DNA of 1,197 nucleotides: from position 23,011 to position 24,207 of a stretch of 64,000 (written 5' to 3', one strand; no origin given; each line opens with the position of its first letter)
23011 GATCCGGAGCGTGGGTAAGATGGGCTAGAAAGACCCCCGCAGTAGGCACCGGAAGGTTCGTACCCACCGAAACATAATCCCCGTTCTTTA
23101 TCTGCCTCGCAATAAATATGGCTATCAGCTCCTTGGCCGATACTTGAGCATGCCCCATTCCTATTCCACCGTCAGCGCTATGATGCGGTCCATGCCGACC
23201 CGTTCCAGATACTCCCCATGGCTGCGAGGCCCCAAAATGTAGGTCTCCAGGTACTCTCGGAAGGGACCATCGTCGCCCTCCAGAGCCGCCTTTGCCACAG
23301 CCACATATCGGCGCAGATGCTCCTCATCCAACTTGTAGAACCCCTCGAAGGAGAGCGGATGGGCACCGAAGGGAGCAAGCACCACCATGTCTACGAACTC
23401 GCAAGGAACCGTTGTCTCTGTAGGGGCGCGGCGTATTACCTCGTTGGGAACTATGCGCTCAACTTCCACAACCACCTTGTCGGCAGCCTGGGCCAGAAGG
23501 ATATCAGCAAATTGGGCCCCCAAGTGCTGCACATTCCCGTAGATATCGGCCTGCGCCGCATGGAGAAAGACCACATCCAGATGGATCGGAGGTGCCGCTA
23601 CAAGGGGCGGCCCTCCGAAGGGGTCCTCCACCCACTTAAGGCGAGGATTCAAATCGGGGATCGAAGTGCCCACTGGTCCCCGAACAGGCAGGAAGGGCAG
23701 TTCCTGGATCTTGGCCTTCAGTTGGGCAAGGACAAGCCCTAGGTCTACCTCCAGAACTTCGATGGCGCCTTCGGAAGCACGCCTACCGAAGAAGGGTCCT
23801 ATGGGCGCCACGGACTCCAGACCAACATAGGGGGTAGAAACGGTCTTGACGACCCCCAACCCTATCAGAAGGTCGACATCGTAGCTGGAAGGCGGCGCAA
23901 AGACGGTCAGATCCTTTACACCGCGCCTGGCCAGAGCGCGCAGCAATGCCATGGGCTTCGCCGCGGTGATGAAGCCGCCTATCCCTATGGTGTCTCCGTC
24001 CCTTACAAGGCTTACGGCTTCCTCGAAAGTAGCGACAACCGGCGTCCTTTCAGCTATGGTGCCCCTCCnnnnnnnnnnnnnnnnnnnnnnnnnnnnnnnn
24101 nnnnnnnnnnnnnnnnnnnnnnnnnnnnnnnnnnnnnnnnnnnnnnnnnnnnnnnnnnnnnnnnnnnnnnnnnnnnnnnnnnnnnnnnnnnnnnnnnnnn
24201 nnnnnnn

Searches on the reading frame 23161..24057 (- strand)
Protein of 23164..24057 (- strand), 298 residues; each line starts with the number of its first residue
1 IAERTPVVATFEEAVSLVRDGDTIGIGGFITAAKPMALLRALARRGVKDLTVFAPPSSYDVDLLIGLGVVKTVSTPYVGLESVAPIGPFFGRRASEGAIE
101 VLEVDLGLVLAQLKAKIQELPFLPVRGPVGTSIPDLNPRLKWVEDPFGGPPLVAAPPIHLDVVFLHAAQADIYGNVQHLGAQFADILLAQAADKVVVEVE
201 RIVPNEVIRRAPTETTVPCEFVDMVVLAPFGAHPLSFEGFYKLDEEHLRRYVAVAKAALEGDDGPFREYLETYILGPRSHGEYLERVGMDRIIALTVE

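Call 3: search_protein_families(library=pfam, proteins=[window:23161-23952:-])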
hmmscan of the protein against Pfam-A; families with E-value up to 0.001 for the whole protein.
window:23161-23952:- (263 aa): 1 family
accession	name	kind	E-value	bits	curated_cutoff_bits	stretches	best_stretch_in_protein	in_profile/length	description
PF01144.29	CoA_trans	-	1.7e-16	60.7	23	1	2-192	31-216/217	Coenzyme A transferase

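Call 4: search_protein_families(library=ncbifam, proteins=[window:23161-23952:-])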
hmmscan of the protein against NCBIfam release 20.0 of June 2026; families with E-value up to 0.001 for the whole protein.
window:23161-23952:- (263 aa): 2 families
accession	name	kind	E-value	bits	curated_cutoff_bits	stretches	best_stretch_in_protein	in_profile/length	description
NF007394.0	PRK09920.1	equivalog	5.1e-09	36.1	315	1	3-192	35-215/219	acetate CoA-transferase subunit alpha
TIGR02429.1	pcaI_scoA_fam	subfamily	9.7e-08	31.6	128.5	1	2-192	35-218/222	3-oxoacid CoA-transferase subunit A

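Call 6: search_solved_structures(query=window:23161-23952:-, max_evalue=1, show_alignments=4)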
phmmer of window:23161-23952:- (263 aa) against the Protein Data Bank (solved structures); distinct sequences matched with E-value up to 1: 12.
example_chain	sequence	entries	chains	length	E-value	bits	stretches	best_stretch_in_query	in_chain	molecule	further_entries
1poi_A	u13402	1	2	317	6.3e-32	114.1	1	6-262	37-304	GLUTACONATE COENZYME A-TRANSFERASE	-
6con_A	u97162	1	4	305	7.6e-31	110.6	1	1-243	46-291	CoA-transferase subunit alpha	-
6coj_A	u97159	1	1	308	1.2e-26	96.8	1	1-241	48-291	Probable CoA-transferase alpha subunit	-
6co6_A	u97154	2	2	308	2.3e-26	95.9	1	1-241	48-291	Probable CoA-transferase alpha subunit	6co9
5mzw_A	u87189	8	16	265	4.7e-20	75.2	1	1-226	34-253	Glutaconate CoA-transferase family, subunit A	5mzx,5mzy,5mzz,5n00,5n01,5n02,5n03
9cq2_A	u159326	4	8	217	8.3e-09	38.3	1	6-192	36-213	3-oxoacid CoA-transferase, A subunit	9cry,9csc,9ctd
8k9h_B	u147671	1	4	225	1.1e-06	31.3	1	3-191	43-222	Acetoacetate:butyrate/acetate coenzyme A transferase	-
1k6d_A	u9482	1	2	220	1.5e-06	30.9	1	3-192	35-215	ACETATE COA-TRANSFERASE ALPHA SUBUNIT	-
5dbn_A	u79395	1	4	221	1.5e-06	30.9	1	3-192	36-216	Acetate CoA-transferase subunit alpha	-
3cdk_A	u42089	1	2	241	0.00037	23.1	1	4-192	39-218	Succinyl-CoA:3-ketoacid-coenzyme A transferase subunit A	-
2hj0_A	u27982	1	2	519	0.022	17.3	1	113-192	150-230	Putative citrate lyase, alfa subunit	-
4kgb_A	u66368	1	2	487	0.14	14.6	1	111-189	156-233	Succinyl-CoA:3-ketoacid-coenzyme A transferase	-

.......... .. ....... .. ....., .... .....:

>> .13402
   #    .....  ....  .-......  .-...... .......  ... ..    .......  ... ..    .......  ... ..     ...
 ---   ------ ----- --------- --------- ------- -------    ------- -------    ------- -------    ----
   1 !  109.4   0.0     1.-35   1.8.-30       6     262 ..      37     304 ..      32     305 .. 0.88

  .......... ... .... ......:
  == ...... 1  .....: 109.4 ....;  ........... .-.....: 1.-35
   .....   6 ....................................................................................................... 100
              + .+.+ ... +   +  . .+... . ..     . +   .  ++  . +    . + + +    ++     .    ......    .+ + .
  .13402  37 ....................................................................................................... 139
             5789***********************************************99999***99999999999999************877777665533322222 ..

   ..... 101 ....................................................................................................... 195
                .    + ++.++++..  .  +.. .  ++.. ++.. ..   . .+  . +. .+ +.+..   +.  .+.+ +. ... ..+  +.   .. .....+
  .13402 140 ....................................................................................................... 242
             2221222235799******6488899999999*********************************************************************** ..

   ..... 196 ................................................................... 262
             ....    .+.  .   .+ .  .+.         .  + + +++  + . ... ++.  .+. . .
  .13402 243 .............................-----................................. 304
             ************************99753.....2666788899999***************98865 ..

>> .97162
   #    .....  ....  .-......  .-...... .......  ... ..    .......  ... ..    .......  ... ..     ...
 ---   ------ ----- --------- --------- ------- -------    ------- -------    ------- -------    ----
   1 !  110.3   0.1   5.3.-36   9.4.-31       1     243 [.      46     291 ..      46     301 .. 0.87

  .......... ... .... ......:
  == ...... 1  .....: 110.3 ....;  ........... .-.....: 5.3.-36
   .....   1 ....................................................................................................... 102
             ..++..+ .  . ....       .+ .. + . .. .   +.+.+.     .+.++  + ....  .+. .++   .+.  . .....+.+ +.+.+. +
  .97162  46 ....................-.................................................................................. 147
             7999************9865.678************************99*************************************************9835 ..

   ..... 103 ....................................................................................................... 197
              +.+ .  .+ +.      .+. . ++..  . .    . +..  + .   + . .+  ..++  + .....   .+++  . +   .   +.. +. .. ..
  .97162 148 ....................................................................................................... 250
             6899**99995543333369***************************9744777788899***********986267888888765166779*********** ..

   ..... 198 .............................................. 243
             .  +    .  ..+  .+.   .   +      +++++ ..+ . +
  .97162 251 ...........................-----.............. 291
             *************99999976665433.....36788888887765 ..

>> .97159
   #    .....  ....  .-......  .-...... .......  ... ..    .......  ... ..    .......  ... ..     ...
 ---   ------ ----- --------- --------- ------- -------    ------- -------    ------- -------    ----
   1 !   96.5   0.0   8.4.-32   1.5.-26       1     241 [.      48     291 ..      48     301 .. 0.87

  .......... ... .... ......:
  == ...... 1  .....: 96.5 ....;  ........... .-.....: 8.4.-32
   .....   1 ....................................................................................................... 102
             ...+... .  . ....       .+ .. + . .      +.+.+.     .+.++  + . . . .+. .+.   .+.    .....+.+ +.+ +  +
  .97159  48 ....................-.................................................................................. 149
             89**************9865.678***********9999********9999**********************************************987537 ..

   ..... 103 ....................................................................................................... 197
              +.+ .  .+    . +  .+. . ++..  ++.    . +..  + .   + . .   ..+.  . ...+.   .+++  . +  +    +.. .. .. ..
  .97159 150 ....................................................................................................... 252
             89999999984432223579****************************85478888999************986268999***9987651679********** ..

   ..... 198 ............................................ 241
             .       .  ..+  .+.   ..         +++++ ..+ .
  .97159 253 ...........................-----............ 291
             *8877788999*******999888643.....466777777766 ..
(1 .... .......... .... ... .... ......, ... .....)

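Call 41: search_solved_structures(query=window:23164-24057:-, max_evalue=1e-15, show_alignments=5)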
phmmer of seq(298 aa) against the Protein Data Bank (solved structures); distinct sequences matched with E-value up to 1e-15: 6.
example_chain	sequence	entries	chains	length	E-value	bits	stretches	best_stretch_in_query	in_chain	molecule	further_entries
1poi_A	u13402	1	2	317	3.8e-39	137.8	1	8-297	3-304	GLUTACONATE COENZYME A-TRANSFERASE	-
6con_A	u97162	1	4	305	1.5e-38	135.8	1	11-278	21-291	CoA-transferase subunit alpha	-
6coj_A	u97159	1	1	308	5.3e-35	124.2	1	10-276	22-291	Probable CoA-transferase alpha subunit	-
6co6_A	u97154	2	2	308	1e-34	123.3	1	10-276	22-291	Probable CoA-transferase alpha subunit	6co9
5mzw_A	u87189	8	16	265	8.2e-28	100.6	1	9-261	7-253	Glutaconate CoA-transferase family, subunit A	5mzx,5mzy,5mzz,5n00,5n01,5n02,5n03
8k9h_B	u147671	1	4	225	1.5e-16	63.6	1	8-226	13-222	Acetoacetate:butyrate/acetate coenzyme A transferase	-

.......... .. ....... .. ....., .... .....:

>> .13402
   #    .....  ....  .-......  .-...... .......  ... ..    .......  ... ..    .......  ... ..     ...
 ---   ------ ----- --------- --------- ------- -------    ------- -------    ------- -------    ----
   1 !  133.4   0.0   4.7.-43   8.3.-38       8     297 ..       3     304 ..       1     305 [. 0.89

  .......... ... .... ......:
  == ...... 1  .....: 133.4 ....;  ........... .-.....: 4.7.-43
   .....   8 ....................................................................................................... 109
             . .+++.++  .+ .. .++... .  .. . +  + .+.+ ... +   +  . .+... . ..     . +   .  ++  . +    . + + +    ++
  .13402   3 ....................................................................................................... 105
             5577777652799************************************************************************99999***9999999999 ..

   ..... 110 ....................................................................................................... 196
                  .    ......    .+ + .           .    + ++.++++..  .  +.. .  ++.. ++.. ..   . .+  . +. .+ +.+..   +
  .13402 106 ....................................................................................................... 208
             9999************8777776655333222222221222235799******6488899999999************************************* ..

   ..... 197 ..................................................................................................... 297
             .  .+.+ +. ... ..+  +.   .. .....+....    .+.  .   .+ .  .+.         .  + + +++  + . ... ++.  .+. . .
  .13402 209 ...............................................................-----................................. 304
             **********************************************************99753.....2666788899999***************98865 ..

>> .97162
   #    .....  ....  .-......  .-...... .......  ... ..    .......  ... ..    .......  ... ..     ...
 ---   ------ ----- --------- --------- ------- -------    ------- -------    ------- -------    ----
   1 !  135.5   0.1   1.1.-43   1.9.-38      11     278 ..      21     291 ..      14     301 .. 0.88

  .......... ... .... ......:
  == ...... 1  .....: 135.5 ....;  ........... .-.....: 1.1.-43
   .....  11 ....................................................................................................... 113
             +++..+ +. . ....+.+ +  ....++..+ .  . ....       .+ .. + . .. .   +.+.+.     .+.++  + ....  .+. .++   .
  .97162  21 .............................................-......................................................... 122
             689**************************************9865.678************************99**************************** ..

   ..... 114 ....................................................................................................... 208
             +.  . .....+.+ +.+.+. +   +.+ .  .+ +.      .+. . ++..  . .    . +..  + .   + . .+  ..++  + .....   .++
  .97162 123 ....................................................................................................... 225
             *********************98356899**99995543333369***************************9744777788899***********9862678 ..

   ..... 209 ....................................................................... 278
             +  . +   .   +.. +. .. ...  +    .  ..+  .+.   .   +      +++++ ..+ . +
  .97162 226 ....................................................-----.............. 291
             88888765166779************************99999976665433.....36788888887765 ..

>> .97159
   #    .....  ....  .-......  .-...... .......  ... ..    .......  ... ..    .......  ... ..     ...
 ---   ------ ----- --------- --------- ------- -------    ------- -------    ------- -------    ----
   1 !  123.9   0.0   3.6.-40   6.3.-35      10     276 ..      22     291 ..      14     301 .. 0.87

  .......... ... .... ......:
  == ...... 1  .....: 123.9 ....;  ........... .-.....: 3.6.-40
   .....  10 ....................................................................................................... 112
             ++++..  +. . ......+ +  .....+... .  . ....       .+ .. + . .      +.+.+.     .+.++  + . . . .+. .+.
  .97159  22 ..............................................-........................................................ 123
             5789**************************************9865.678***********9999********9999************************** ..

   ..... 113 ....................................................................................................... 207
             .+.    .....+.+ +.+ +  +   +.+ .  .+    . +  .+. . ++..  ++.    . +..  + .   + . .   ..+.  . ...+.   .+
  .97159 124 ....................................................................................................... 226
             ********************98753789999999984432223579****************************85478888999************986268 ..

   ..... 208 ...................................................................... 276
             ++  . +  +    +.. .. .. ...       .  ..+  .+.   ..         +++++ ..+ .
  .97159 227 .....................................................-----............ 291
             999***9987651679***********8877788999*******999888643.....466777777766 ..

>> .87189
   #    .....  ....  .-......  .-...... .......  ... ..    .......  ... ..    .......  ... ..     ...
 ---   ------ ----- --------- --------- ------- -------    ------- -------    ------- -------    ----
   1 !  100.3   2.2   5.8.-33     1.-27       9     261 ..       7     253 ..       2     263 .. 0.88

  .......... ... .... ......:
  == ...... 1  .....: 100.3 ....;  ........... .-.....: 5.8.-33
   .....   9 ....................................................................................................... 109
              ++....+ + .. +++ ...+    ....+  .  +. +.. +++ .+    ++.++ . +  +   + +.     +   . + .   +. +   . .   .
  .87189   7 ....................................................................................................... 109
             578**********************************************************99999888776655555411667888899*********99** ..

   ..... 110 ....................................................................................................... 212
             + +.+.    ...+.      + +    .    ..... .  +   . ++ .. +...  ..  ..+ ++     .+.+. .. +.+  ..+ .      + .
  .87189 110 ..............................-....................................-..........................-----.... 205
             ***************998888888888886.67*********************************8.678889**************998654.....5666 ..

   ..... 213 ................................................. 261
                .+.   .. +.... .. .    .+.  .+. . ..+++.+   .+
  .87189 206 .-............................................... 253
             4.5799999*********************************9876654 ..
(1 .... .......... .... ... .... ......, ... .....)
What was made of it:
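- Closest known: IpdAB COCHEA-CoA hydrolase of Mycobacterium tuberculosis and Rhodococcus jostii. Different: Alpha Glu105 is Leu here (calls 6, 41).
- Glu103 and Asp105 are also conserved in AibA, which is not a hydrolase (call 41).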

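Call 72: find_homologous_proteins(query=window:23161-24054:-, max_evalue=1e-10)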
Query window:23161-24054:- (297 aa): 208 proteins with E <= 1e-10 among 8000 candidates; the best 120 are listed.
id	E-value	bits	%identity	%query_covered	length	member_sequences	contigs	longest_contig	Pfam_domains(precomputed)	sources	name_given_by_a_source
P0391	6.6e-168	575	100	89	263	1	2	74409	PF01144.30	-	-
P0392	1.0e-159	548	84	95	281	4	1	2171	PF01144.30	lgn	-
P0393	8.3e-109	381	58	100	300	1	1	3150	PF01144.30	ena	-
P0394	2.3e-108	380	58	99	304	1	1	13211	PF02550.22,PF01144.30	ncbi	-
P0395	2.6e-102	360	54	100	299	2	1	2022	PF02550.22,PF01144.30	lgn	-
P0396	1.2e-101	358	57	99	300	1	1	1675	PF02550.22,PF01144.30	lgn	-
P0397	7.6e-101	355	56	99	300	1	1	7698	PF02550.22,PF01144.30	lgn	-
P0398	1.8e-100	354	56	99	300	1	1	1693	PF01144.30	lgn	-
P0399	6.0e-100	352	53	99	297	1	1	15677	PF01144.30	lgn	-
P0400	9.8e-100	352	53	100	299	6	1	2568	PF01144.30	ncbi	-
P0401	3.7e-98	346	54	100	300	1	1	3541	PF01144.30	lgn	-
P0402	5.4e-98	346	55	99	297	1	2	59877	PF01144.30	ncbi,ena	-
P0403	1.2e-97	345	53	100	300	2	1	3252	PF01144.30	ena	-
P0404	2.1e-97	344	52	100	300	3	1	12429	PF01144.30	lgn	-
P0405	3.6e-97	343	52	100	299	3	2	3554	PF02550.22,PF01144.30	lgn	-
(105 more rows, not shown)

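Call 82: predict_structure(alignment_id=A3)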
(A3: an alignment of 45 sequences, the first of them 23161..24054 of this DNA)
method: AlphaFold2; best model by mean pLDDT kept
length: 297 residues; sequences in the alignment: 45
mean_pLDDT: 96.7   pTM: 0.93
mean pLDDT of the five models: 96.7, 96.5, 96.4, 96.0, 95.2
residues with pLDDT >= 90: 285; 70-90: 10; 50-70: 2; < 50: 0
segments of 3 or more residues with pLDDT < 50: none
pLDDT, mean of each block of 10 residues (from residue 1): 91 98 97 98 97 98 98 97 97 98 97 98 94 96 93 98 99 95 96 99 98 97 98 95 97 98 98 97 97 87
secondary structure, 60 per line:
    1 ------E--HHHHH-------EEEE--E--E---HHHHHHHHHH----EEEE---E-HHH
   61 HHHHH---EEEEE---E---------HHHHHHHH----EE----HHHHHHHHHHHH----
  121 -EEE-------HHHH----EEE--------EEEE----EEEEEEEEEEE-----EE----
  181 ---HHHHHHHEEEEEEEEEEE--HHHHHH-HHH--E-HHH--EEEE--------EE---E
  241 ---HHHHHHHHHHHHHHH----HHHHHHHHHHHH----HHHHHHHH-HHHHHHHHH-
elements in order: H10-14 E22-25 H35-44 E49-52 H58-65 E69-73 H87-94 H105-116 E122-124 H132-135 E140-142 E151-154 E159-169 H184-190 E191-201 H204-209 E223-226 H244-258 H263-274 H279-286 H288-296

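Call 88: fold_search(model_id=the predicted structure, library=pdb)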
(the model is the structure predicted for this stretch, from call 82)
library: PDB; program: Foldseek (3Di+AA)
matches with E <= 10: 808; with E <= 0.001: 100
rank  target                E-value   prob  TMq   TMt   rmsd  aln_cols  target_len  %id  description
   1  1poi_A                5.3e-29  1.00  0.92  0.86   1.6       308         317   32  CRYSTAL STRUCTURE OF GLUTACONATE COENZYME A-TRANSFERASE FROM ACIDAMINOCOCCUS FERMENTANS TO 2.55 ANGSTOMS RESOLUTION (released 1998-03-18)
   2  6con_A                2.3e-27  1.00  0.88  0.89   2.0       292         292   34  Crystal structure of Mycobacterium tuberculosis IpdAB (released 2018-03-28)
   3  6coj_A                7.4e-26  1.00  0.90  0.91   2.1       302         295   32  Crystal structure of Rhodococcus jostii RHA1 IpdAB E105A COCHEA-COA complex (released 2018-03-28)
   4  6co6_A                1.2e-25  1.00  0.90  0.91   2.0       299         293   32  Crystal structure of Rhodococcus jostii RHA1 IpdAB (released 2018-03-28)
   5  6co9_A                2.8e-25  1.00  0.90  0.91   2.1       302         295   32  Crystal structure of Rhodococcus jostii RHA1 IpdAB COCHEA-COA complex (released 2018-03-28)
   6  5mzw_C                4.2e-24  1.00  0.79  0.88   2.8       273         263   31  Crystal structure of the decarboxylase AibA/AibB (released 2017-05-31)
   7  5mzw_A                4.2e-23  1.00  0.78  0.88   2.8       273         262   31  Crystal structure of the decarboxylase AibA/AibB (released 2017-05-31)
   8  5mzz_A                6.0e-23  1.00  0.78  0.88   2.8       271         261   31  Crystal structure of the decarboxylase AibA/AibB in complex with 3-methylglutaconate (released 2017-05-31)
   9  1k6d_B                1.7e-18  1.00  0.66  0.88   2.1       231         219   26  CRYSTAL STRUCTURE OF ACETATE COA-TRANSFERASE ALPHA SUBUNIT (released 2002-06-26)
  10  8k9h_B                2.2e-18  1.00  0.66  0.90   1.9       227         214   29  Complex structure of Acetoacetate:butyrate/acetate coenzyme A transferase and Butyrate-acetoacetate CoA-transferase su (released 2024-08-07)
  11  8k9h_D                2.5e-18  1.00  0.66  0.89   1.9       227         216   29  Complex structure of Acetoacetate:butyrate/acetate coenzyme A transferase and Butyrate-acetoacetate CoA-transferase su (released 2024-08-07)
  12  9cq2_A                5.0e-18  1.00  0.64  0.88   2.0       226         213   27  CtfAB E46D active site mutant hydrolase (released 2025-02-05)
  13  5dbn_G                6.3e-18  1.00  0.65  0.88   2.0       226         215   26  Crystal structure of AtoDA complex (released 2016-08-24)
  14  5dbn_A                6.7e-18  1.00  0.66  0.89   2.1       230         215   26  Crystal structure of AtoDA complex (released 2016-08-24)
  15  3cdk_A                9.6e-18  1.00  0.65  0.83   2.6       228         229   29  Crystal structure of the co-expressed succinyl-CoA transferase A and B complex from Bacillus subtilis (released 2008-03-18)
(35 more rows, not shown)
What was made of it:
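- Closest known: IpdAB COCHEA-CoA hydrolase of Mycobacterium tuberculosis and Rhodococcus jostii. Same: Alpha is 32-34% identical, with TM 0.88-0.90 (call 88).
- Alpha is as similar to IpdA as to GctA (E=1.5e-38 against 3.8e-39, TM 0.88-0.90; calls 41, 88).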
